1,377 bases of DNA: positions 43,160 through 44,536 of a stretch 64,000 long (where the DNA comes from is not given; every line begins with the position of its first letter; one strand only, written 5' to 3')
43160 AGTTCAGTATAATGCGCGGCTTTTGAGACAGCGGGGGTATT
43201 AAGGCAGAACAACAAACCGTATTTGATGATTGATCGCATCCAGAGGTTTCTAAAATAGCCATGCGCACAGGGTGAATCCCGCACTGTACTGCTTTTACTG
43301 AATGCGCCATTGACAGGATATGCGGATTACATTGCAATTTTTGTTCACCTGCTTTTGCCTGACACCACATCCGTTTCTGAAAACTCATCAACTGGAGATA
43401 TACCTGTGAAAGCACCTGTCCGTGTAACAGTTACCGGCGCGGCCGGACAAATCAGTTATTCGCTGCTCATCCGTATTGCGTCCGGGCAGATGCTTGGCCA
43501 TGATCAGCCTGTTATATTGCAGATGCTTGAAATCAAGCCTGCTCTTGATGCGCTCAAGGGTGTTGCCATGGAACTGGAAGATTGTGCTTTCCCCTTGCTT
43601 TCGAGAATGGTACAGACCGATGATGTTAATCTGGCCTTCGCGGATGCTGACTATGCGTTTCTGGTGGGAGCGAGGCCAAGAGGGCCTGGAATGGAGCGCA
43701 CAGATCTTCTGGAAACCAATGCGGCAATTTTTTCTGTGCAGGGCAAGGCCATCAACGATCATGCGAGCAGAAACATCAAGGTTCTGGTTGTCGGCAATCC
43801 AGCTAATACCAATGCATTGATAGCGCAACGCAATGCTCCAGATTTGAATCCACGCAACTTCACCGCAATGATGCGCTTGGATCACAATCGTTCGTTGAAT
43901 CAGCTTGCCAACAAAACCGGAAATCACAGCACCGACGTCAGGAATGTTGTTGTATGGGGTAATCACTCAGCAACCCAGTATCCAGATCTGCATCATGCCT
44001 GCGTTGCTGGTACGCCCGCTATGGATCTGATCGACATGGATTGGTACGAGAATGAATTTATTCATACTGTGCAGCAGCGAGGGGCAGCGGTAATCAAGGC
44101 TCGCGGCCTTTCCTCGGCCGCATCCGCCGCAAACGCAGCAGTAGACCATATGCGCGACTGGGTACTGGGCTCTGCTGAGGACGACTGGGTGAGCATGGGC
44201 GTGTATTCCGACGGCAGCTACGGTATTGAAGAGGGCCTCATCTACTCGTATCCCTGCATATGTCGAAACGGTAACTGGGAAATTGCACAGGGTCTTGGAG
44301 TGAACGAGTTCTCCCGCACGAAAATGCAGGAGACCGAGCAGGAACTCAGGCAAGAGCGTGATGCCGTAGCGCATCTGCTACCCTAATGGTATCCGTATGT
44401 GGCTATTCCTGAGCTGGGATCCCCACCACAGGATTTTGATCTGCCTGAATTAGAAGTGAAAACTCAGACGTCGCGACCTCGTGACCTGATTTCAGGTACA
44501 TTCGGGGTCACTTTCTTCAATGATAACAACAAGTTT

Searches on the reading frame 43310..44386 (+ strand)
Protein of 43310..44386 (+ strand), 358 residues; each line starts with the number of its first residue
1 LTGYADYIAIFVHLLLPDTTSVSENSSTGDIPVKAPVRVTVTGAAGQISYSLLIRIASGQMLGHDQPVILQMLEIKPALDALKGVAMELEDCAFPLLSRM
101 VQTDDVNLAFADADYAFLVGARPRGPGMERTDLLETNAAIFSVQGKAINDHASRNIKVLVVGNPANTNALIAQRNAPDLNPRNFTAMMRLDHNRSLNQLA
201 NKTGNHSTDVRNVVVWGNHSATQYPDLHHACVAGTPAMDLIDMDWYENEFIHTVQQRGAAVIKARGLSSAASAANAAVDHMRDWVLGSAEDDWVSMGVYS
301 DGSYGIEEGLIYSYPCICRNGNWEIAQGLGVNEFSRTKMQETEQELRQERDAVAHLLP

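Call 71: search_protein_families(library=pfam, proteins=[window:43310-44386:+], max_evalue=0.001)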
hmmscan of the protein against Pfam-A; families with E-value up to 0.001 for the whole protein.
window:43310-44386:+ (358 aa): 2 families
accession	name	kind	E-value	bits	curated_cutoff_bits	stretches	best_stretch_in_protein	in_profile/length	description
PF02866.23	Ldh_1_C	-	3.5e-44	151.3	22.6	1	189-355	2-172/174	lactate/malate dehydrogenase, alpha/beta C-terminal domain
PF00056.29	Ldh_1_N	-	1.2e-32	113.3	27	1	37-184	1-140/141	lactate/malate dehydrogenase, NAD binding domain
